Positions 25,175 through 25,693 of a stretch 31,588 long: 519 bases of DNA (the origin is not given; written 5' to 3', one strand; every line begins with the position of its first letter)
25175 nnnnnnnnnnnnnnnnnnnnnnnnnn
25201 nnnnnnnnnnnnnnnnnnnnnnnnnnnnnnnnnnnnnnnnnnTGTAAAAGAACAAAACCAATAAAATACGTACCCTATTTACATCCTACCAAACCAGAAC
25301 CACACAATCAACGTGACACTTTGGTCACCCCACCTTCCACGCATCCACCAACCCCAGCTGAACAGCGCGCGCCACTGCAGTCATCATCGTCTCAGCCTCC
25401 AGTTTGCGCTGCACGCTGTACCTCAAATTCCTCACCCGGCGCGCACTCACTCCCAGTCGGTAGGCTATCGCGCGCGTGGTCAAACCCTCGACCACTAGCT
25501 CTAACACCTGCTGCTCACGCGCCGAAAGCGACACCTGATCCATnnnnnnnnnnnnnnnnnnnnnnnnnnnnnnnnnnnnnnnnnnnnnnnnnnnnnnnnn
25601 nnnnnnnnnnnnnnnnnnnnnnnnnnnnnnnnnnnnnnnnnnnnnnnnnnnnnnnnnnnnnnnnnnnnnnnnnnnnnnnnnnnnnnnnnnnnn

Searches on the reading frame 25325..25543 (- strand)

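Call 88: search_protein_families(library=pfam, proteins=[window:25325-25543:-], max_evalue=0.01)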
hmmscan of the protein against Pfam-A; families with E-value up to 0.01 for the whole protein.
window:25325-25543:- (72 aa): 5 families
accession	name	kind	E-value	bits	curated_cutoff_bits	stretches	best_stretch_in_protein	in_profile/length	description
PF00196.25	GerE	-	7.1e-14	51.6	23.5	1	5-58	2-55/57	Bacterial regulatory proteins, luxR family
PF08281.18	Sigma70_r4_2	-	3.9e-06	26.8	25.7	1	5-40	10-46/54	Sigma-70, region 4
PF04545.22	Sigma70_r4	-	6.3e-06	26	24.1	1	5-40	4-40/50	Sigma-70, region 4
PF13384.12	HTH_23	-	9.6e-05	22.5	24.6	1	9-41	6-38/50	Homeodomain-like domain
PF13542.12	HTH_Tnp_ISL3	-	0.00082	19.2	27.4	1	10-39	17-45/51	Helix-turn-helix domain of transposase family ISL3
